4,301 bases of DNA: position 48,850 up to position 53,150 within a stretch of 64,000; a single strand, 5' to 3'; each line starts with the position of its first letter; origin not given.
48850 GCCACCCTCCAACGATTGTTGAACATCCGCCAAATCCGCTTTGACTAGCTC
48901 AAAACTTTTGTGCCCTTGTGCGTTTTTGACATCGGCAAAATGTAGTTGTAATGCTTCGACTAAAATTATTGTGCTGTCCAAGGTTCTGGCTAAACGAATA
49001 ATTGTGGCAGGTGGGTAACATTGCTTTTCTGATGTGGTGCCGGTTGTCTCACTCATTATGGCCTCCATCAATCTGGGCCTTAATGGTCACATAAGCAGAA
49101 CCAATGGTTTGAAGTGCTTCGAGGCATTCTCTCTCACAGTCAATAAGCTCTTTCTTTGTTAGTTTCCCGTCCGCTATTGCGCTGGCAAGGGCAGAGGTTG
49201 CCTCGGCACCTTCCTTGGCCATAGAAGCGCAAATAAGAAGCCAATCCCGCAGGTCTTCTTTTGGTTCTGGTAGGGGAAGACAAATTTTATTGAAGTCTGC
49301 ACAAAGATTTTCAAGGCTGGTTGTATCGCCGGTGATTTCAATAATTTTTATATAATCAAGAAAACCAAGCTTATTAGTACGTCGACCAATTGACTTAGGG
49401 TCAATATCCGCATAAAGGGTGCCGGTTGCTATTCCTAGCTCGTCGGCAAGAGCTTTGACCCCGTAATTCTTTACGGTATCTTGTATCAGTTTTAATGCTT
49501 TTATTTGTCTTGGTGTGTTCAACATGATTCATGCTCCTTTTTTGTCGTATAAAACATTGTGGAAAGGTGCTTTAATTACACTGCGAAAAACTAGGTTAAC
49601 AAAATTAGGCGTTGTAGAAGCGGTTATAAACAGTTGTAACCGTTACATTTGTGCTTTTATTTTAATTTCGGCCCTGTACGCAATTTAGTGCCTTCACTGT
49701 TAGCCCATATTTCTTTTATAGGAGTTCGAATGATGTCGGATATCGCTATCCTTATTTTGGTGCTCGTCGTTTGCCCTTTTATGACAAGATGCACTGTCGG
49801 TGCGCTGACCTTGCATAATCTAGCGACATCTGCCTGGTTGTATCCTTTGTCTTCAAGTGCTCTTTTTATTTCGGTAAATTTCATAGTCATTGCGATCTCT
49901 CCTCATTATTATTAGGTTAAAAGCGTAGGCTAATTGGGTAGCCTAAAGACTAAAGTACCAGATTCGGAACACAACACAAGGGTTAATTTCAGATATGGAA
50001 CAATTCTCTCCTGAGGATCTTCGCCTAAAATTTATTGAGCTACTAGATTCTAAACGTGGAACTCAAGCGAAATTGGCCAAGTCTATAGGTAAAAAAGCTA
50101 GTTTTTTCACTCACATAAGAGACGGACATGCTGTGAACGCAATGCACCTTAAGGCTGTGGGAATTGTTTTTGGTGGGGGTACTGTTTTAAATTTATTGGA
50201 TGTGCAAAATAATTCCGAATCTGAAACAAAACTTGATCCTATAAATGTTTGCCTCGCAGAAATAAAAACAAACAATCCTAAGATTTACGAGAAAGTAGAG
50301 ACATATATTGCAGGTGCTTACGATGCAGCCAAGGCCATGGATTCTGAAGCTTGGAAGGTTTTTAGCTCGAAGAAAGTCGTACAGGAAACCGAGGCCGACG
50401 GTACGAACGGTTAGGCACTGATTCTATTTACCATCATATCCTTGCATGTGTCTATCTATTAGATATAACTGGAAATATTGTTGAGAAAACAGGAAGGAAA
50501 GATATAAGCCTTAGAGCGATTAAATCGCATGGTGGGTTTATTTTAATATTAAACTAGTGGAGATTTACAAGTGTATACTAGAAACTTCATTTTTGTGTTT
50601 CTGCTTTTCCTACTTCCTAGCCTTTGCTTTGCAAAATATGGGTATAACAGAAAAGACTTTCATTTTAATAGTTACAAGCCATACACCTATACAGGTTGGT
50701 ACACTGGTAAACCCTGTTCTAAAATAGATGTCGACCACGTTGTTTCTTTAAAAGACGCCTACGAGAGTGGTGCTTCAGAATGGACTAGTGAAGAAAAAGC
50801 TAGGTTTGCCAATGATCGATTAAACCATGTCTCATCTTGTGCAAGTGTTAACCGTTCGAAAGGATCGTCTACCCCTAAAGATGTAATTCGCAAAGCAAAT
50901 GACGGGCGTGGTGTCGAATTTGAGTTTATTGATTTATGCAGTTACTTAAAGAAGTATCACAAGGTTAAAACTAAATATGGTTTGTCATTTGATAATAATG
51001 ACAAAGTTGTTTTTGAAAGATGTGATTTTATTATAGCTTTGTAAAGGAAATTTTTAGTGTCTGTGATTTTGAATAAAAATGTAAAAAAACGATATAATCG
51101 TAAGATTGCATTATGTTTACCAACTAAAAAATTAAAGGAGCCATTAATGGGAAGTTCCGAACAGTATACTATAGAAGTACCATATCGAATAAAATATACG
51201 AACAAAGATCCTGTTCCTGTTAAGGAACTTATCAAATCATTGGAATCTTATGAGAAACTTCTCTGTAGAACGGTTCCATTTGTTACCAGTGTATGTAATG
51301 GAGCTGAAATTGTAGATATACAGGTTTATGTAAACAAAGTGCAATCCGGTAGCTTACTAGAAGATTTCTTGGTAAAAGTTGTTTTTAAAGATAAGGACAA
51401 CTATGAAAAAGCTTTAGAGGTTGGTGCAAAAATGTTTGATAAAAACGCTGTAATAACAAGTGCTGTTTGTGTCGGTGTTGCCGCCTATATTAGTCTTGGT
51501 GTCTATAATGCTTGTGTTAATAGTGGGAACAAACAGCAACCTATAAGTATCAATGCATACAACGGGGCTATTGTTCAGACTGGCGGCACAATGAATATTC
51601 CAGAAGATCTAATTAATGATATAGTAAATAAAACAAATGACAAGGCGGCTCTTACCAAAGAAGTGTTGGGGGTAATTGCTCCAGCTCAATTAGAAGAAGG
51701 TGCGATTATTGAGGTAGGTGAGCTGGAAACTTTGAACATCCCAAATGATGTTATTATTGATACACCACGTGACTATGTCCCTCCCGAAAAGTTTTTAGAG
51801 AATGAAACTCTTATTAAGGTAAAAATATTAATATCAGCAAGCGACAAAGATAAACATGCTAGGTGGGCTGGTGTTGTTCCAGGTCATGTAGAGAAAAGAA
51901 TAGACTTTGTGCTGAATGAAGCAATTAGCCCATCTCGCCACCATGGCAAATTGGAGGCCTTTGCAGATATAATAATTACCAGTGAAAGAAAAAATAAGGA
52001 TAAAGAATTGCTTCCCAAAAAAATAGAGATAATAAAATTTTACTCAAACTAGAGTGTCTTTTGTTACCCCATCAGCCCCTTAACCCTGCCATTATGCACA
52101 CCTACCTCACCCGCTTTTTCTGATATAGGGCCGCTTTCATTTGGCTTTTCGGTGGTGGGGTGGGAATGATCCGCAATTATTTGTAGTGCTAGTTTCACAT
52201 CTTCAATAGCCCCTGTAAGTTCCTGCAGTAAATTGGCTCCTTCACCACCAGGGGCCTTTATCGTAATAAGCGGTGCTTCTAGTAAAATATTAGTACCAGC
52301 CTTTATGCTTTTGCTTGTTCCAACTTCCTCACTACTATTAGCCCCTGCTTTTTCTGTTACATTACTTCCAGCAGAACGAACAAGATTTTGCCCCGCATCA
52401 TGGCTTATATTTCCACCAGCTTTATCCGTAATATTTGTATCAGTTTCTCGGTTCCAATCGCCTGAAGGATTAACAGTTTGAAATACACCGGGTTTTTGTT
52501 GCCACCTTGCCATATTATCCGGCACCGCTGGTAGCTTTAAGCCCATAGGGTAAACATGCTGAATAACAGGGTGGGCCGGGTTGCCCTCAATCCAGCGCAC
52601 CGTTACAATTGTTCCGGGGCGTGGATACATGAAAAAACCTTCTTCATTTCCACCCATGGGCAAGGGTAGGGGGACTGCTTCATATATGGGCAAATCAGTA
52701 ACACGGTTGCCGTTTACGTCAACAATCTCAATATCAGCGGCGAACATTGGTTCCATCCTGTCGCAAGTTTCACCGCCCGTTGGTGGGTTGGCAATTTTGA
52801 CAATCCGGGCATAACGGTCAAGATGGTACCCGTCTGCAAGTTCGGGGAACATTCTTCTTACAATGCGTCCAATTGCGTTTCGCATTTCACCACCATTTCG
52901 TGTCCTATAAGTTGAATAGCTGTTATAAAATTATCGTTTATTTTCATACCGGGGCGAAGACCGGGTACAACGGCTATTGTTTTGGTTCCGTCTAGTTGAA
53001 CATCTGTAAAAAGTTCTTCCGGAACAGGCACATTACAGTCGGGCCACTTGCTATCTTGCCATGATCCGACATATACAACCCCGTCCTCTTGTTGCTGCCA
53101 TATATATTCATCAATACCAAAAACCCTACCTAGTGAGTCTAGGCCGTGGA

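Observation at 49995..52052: Repressor-linked low-GC cassette: secreted HNH nuclease plus unknown membrane protein, a candidate new exclusion/defence system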

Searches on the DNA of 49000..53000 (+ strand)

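Call 8: search_dna_similar(query=window:49000-53000:+, collection=phages, mode=distant, max_rows=20)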
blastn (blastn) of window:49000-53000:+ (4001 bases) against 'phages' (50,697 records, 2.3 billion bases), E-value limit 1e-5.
No match.

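Call 50: search_dna_similar(query=L001:4998-5897:+, collection=ecoli_genomes, mode=near, max_rows=15, rows=spread)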
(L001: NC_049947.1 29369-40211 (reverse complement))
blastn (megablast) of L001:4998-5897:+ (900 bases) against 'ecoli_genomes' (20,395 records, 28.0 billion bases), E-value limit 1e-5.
Records with a match: 150; places in all: 151; records where one place covers at least 80% of the query: 149.
Genomes with a match: 150 of 5426; with a place that covers at least 80% of the query: 149. Places per genome that has any: lowest 1, median 1, highest 2. On chromosomes: 149 places; on plasmids: 2.
Best place of each record, by identity: >=99% 150.
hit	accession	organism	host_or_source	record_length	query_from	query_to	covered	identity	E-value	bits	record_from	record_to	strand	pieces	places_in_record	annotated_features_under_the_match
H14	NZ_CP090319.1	Escherichia coli strain EECO1006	Homo sapiens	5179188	1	900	100%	100.0%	0e+0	1682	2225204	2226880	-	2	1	IS1-like element IS1B family transposase | hypothetical protein (x2)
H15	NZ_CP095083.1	Escherichia coli strain EC6868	Homo sapiens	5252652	1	900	100%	100.0%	0e+0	1663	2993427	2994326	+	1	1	hypothetical protein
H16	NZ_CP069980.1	Escherichia coli strain FDAARGOS_1291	Homo sapiens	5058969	1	900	100%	100.0%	0e+0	1663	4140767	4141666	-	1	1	hypothetical protein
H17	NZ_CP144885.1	Escherichia coli strain TC_EC10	Homo sapiens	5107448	1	900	100%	100.0%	0e+0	1663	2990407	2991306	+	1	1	hypothetical protein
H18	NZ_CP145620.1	Escherichia coli strain S1-ESP-03-A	Homo sapiens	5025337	1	900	100%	100.0%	0e+0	1663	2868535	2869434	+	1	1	hypothetical protein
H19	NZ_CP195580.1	Escherichia coli strain A_5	cattle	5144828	1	900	100%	100.0%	0e+0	1663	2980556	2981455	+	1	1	hypothetical protein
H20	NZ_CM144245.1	Escherichia coli strain CB7453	Homo sapiens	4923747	1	900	100%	100.0%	0e+0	1663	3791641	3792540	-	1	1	hypothetical protein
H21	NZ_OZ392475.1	Escherichia coli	not applicable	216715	1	900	100%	100.0%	0e+0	1663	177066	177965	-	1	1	hypothetical protein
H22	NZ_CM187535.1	Escherichia coli strain capsule spontaneous mutant 18b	lab isolate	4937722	1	900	100%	100.0%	0e+0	1663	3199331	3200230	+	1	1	hypothetical protein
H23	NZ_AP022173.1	Escherichia coli strain WP7-S17-ESBL-01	-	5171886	1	900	100%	99.9%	0e+0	1657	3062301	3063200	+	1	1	hypothetical protein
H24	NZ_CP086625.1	Escherichia coli strain RIVM_C037166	Homo sapiens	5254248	1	900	100%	99.9%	0e+0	1657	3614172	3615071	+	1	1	hypothetical protein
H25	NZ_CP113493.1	Escherichia coli strain GTEN_97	Homo sapiens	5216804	1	900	100%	99.9%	0e+0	1657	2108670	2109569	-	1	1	hypothetical protein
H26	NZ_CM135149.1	Escherichia coli strain 47538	Homo sapiens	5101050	1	900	100%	99.9%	0e+0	1657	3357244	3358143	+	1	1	hypothetical protein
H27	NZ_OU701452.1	Escherichia coli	Homo sapiens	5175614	1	900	100%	99.9%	0e+0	1657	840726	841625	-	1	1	hypothetical protein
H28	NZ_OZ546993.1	Escherichia coli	Homo sapiens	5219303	359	900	60%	100.0%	0e+0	1002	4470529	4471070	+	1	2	hypothetical protein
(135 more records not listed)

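Call 52: get_annotated_region(hit=H15, flank=4000)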
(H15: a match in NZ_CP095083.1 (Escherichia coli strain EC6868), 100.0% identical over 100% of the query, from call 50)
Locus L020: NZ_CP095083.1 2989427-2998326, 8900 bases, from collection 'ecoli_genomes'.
description: Escherichia coli strain EC6868 chromosome, complete genome
organism: Escherichia coli strain EC6868 (NCBI taxid 562)
replicon: chromosome; assembly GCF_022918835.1
host: Homo sapiens; source: Vaginal secretion; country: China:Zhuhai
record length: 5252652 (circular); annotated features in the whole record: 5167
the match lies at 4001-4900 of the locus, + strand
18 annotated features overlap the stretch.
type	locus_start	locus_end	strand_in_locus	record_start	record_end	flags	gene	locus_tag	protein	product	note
CDS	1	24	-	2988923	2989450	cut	-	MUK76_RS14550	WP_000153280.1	phage N-6-adenine-methyltransferase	-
CDS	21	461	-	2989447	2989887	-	-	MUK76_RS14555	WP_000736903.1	recombination protein NinB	-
CDS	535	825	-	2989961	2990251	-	-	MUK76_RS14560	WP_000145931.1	protein ren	-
CDS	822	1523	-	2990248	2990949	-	-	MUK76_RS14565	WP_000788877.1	replication protein P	-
CDS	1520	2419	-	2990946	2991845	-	-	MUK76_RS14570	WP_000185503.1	replication protein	-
CDS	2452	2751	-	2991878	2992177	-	-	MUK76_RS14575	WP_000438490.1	CII family transcriptional regulator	-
CDS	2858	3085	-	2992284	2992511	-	-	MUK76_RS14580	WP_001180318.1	helix-turn-helix transcriptional regulator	-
CDS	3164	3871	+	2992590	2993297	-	-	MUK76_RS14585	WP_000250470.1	S24 family peptidase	-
CDS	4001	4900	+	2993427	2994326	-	-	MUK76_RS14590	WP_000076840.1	hypothetical protein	-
CDS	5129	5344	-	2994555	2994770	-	-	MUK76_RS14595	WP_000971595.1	hypothetical protein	-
CDS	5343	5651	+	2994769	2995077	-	-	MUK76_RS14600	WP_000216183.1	hypothetical protein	-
CDS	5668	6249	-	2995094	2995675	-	-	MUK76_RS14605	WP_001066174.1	super-infection exclusion protein B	-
CDS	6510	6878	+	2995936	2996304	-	-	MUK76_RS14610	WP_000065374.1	DUF2528 family protein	-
CDS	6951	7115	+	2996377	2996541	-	-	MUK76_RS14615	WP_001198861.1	protease FtsH-inhibitory lysogeny factor CIII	-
CDS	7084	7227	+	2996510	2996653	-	kil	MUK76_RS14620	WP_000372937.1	host cell division inhibitory peptide Kil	-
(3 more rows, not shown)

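Call 53: get_annotated_region(hit=H21, flank=4000)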
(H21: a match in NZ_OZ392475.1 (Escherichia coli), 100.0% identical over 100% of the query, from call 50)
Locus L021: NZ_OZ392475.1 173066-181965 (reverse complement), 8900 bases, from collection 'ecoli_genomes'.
description: Escherichia coli isolate LP26-E1-261 plasmid 4
organism: Escherichia coli (NCBI taxid 562)
replicon: plasmid 4; assembly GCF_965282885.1
host: not applicable; source: River; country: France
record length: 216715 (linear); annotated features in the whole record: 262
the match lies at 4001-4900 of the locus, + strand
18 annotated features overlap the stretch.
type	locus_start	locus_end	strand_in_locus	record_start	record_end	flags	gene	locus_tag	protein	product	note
CDS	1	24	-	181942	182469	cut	-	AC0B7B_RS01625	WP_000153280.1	phage N-6-adenine-methyltransferase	-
CDS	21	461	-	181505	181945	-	-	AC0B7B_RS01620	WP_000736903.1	recombination protein NinB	-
CDS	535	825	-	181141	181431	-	-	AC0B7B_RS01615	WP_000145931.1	protein ren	-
CDS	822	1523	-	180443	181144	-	-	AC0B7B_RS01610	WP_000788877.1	replication protein P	-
CDS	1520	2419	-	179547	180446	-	-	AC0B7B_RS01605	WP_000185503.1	replication protein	-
CDS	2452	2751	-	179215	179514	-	-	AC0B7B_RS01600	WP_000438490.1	CII family transcriptional regulator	-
CDS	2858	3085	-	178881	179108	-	-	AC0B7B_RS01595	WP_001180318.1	helix-turn-helix transcriptional regulator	-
CDS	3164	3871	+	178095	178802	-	-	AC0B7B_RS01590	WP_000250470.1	S24 family peptidase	-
CDS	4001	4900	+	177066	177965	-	-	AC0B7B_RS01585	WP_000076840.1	hypothetical protein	-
CDS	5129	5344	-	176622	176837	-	-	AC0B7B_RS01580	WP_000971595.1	hypothetical protein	-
CDS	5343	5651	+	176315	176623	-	-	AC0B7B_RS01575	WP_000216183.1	transcriptional antitermination N peptide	-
CDS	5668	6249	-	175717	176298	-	-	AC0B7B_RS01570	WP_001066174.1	super-infection exclusion protein B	-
CDS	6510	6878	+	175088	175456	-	-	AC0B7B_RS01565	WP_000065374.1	DUF2528 family protein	-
CDS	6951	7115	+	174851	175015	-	-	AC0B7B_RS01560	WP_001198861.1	protease FtsH-inhibitory lysogeny factor CIII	-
CDS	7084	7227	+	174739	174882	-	kil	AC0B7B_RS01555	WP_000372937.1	host cell division inhibitory peptide Kil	-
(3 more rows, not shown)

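Call 91: search_rna_families(source=window, start=49400, end=52300, threshold=evalue, max_evalue=1)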
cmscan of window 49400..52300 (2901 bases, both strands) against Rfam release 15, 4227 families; matches with E-value up to 1: 2.
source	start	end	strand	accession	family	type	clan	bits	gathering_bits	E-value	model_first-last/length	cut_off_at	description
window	49600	49695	-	RF02667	PsiU2-38.40.42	Gene; snRNA; snoRNA; scaRNA;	-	22.7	88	0.52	1-136/136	no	Drosophila small cajal body-specific RNA PsiU2-38.40.4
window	49854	49913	+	RF02701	PsrR1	Gene; sRNA;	-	21.2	42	0.74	1-79/79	no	Photosynthesis regulatory RNA1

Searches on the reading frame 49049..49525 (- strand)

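Call 4: search_protein_families(library=pfam, proteins=[window:49049-49525:-], max_evalue=0.1)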
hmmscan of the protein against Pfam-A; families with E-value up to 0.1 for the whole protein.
window:49049-49525:- (158 aa): 1 family
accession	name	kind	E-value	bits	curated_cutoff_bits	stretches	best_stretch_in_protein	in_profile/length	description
PF06892.16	Phage_CP76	-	9.3e-17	61.7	26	1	13-150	6-145/146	Phage regulatory protein CII (CP76)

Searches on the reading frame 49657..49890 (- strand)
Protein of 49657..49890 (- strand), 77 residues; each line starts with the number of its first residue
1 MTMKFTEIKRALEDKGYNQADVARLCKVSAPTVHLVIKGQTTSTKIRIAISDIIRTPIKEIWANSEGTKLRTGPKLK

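Call 4: search_protein_families(library=pfam, proteins=[window:49657-49890:-], max_evalue=0.1)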
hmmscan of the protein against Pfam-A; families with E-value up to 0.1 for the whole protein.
window:49657-49890:- (77 aa): 9 families
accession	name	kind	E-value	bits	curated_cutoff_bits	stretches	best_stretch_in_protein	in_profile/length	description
PF01381.28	HTH_3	-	0.00045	20.6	23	1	8-59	1-53/55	Helix-turn-helix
PF13744.12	HTH_37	-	0.0022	18.2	27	1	7-43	22-58/80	Helix-turn-helix domain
PF13443.12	HTH_26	-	0.005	17.5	22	1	8-42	2-38/63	Cro/C1-type HTH DNA-binding domain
PF13384.12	HTH_23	-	0.0069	16.6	24.6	1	10-38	12-39/50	Homeodomain-like domain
PF00356.27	LacI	-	0.0085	16.3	27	1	21-54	4-38/46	Bacterial regulatory proteins, lacI family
PF13693.12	HTH_35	-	0.017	15.6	25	1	6-62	5-59/75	Winged helix-turn-helix DNA-binding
PF02954.25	HTH_8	-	0.044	14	22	1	8-32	10-34/42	Bacterial regulatory protein, Fis family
PF13560.12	HTH_31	-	0.046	14.5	27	1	13-42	11-40/64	Helix-turn-helix domain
PF13542.12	HTH_Tnp_ISL3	-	0.072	13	27.4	0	15-34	27-44/51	Helix-turn-helix domain of transposase family ISL3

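Call 5: search_protein_families(library=phrogs, proteins=[window:49657-49890:-], max_evalue=0.1)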
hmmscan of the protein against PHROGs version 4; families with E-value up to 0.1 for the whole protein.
window:49657-49890:- (77 aa): 17 families
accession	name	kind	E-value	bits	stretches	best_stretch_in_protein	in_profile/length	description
phrog_769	-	transcription regulation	4.4e-07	30.8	1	3-64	11-70/89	transcriptional repressor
phrog_3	-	transcription regulation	1.3e-06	29.5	1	1-69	86-153/430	transcriptional repressor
phrog_1468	-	transcription regulation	2.4e-05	24.9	1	7-55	11-59/67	transcriptional repressor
phrog_296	-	integration and excision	0.00016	21.5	1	2-52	226-278/626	DNA transposition protein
phrog_8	-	transcription regulation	0.00023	21.8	1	2-44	75-116/346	transcriptional regulator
phrog_4583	-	transcription regulation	0.00028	21.9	1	6-42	13-49/81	transcriptional repressor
phrog_4779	-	transcription regulation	0.0014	20.1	1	2-51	1-50/98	transcriptional regulator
phrog_2339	-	DNA, RNA and nucleotide metabolism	0.0014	19.6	1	7-46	29-68/98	HTH DNA binding protein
phrog_6831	-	transcription regulation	0.0027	18.7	1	6-49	8-49/68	transcriptional regulator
phrog_664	-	DNA, RNA and nucleotide metabolism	0.0059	17.5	1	2-55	86-139/210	DNA binding protein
phrog_925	-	DNA, RNA and nucleotide metabolism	0.0084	16.8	1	3-42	4-43/67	HTH DNA binding protein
phrog_35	-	transcription regulation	0.0099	17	1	1-44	71-114/181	transcriptional repressor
phrog_1337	-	DNA, RNA and nucleotide metabolism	0.011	16.1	1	6-56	17-67/316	DNA binding protein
phrog_18318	-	DNA, RNA and nucleotide metabolism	0.034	15.2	1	5-35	35-65/108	HTH DNA binding protein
phrog_3642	-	DNA, RNA and nucleotide metabolism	0.038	14.9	1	4-45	11-50/79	HTH DNA binding protein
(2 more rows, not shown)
